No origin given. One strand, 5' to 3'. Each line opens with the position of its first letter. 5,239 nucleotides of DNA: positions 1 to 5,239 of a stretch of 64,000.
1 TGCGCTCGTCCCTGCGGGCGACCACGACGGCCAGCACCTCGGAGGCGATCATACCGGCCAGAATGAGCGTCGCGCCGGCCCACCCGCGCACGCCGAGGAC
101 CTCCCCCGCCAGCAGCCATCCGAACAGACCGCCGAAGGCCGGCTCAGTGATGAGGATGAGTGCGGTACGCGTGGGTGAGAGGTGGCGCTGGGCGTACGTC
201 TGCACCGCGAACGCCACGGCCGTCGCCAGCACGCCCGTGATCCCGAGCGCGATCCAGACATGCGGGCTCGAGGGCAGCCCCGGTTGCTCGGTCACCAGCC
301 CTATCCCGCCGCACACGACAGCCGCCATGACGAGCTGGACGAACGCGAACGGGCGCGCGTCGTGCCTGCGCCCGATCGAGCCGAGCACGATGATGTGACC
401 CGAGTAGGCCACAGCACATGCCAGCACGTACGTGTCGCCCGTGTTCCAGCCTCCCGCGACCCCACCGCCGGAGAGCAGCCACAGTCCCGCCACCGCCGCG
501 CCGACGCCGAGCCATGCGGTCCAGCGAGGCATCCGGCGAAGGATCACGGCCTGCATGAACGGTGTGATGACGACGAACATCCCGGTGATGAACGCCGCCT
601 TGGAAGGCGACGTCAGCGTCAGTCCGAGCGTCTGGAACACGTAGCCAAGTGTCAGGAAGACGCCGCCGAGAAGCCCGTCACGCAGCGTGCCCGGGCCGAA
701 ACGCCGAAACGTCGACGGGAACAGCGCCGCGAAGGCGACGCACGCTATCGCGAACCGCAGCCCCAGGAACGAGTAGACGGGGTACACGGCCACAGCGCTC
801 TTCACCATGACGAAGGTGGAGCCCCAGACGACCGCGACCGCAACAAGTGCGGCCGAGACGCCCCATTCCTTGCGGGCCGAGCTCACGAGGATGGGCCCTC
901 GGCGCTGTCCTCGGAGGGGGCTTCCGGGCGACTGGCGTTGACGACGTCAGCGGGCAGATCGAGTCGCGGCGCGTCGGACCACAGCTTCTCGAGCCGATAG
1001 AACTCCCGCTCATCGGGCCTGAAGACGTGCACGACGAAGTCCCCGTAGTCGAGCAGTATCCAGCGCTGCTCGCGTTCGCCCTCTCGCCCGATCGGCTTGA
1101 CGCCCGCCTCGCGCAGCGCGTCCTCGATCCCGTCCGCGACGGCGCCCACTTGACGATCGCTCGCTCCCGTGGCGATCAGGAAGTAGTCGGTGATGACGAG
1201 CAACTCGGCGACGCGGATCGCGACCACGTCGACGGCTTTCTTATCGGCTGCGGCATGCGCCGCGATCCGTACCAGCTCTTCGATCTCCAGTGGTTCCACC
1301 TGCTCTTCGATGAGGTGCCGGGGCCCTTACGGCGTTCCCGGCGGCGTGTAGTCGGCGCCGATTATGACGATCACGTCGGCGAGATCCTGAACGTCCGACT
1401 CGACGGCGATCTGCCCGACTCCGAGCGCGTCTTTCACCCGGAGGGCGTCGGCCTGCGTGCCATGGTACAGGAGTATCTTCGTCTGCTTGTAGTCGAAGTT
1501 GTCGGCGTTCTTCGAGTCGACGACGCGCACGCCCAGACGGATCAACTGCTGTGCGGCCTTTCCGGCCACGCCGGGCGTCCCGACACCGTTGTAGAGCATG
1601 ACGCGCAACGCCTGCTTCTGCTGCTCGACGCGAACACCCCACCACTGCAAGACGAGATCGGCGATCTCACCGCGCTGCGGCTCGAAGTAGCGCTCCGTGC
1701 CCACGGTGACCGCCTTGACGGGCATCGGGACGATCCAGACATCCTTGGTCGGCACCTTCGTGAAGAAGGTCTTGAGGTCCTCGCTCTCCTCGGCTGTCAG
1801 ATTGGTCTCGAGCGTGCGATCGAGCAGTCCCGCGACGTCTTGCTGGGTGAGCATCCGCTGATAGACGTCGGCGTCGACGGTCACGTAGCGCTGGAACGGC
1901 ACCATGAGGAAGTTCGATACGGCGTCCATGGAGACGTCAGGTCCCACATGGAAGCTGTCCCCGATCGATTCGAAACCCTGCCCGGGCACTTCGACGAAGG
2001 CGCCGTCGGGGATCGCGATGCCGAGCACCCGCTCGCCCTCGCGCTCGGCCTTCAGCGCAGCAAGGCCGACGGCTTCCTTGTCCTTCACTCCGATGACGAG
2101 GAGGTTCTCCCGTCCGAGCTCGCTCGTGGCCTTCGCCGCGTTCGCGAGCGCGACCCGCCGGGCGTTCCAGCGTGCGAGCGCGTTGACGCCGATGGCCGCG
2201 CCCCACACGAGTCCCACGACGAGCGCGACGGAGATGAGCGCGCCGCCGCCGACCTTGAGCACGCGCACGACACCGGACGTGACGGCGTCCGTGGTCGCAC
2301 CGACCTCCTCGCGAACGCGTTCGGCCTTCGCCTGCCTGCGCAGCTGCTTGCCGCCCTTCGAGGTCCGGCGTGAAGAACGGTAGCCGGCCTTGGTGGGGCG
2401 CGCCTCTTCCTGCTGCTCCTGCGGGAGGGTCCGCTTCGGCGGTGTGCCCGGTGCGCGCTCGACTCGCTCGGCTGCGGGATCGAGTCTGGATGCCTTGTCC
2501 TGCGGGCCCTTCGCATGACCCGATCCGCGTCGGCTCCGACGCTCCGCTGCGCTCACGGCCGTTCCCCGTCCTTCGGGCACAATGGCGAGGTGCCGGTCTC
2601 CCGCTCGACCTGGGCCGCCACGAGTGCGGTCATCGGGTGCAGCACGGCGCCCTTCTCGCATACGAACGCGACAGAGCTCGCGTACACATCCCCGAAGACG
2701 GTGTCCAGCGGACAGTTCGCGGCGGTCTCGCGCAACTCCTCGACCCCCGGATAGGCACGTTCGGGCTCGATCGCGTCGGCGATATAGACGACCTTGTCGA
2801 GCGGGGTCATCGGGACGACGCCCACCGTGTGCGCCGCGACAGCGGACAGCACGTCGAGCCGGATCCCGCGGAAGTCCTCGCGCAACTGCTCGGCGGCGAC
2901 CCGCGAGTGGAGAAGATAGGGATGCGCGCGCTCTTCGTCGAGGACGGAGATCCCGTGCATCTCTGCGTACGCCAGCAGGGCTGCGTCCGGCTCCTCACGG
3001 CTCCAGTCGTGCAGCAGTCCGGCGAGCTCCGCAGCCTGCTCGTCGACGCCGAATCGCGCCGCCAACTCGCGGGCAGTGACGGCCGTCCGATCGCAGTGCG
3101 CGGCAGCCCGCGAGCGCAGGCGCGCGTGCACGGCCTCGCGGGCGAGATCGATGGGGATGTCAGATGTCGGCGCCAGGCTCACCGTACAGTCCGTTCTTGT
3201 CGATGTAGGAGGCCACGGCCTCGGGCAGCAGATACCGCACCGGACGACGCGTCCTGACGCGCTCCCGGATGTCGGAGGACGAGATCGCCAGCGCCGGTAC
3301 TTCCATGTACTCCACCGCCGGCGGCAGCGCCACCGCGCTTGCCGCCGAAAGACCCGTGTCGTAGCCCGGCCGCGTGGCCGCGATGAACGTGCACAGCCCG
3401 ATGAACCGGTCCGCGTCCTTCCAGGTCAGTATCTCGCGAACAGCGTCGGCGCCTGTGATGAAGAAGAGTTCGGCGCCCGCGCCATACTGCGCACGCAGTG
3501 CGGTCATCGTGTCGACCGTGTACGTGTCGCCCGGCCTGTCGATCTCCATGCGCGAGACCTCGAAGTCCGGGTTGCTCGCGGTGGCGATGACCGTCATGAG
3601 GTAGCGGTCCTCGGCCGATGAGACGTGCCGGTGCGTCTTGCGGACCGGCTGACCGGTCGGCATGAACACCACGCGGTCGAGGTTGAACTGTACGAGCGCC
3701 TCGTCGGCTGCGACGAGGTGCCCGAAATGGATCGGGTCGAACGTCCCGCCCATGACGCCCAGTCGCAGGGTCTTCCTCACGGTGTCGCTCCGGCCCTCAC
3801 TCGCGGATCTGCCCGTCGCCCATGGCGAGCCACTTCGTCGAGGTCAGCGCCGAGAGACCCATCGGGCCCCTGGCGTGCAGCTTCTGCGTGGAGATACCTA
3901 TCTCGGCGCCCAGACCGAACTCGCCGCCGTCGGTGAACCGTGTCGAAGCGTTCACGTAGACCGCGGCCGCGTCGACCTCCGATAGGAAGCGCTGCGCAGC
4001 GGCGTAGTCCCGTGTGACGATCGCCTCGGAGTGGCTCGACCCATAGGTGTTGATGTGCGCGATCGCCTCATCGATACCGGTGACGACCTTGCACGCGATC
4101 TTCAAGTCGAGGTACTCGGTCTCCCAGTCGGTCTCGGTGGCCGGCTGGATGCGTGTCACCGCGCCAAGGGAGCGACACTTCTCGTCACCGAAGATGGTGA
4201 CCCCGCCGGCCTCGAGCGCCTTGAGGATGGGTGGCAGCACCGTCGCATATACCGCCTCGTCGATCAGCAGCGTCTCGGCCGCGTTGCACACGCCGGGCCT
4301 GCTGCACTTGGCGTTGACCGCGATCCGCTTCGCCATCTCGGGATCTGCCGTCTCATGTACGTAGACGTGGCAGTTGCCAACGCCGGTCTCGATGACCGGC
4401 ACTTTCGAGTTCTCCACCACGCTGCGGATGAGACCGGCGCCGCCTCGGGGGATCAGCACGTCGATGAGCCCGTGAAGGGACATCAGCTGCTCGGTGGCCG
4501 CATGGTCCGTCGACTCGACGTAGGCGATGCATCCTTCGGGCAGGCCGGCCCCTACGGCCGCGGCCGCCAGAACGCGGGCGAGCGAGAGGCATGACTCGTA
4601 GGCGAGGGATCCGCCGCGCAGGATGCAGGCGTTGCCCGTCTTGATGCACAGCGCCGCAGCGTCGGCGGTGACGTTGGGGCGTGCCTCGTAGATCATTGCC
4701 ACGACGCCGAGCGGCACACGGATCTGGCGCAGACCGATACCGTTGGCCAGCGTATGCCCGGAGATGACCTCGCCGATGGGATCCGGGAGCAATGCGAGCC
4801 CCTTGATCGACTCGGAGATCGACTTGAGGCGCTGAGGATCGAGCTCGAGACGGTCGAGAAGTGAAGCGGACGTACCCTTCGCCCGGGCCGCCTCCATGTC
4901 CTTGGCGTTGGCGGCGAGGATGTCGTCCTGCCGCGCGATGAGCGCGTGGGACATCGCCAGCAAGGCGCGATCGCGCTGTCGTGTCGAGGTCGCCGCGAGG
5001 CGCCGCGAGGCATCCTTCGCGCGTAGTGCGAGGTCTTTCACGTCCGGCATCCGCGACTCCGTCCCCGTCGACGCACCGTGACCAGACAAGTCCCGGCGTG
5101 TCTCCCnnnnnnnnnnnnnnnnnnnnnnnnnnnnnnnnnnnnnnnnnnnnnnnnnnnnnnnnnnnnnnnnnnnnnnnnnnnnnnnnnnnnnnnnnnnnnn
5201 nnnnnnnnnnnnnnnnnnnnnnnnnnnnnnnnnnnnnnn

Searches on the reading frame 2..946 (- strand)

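Call 53: search_protein_families(library=pfam, proteins=[window:2-946:-])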
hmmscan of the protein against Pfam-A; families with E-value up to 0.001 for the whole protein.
window:2-946:- (315 aa): 1 family
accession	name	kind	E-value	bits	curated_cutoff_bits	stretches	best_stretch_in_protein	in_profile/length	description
PF00892.27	EamA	-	2.4e-37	128.7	28.2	2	169-300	2-131/135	EamA-like transporter family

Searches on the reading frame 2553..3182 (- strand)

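Call 53: search_protein_families(library=pfam, proteins=[window:2553-3182:-])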
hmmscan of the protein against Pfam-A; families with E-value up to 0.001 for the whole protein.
window:2553-3182:- (209 aa): 1 family
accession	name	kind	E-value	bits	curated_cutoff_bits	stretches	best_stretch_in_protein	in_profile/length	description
PF01966.28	HD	-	5.9e-13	49.6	22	1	28-139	3-114/116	HD domain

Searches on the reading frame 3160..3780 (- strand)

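Call 53: search_protein_families(library=pfam, proteins=[window:3160-3780:-])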
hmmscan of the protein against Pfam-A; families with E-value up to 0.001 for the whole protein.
window:3160-3780:- (206 aa): 1 family
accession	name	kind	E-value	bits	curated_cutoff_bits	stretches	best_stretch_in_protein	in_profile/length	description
PF01467.32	CTP_transf_like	-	6.3e-25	88.3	21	1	9-174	1-133/133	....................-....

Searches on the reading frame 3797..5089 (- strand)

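Call 53: search_protein_families(library=pfam, proteins=[window:3797-5089:-])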
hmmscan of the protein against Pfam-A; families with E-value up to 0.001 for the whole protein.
window:3797-5089:- (430 aa): 1 family
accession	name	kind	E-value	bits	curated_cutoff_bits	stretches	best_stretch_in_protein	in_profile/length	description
PF00171.27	Aldedh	-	6.7e-22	78.1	23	2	13-294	27-295/461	Aldehyde dehydrogenase family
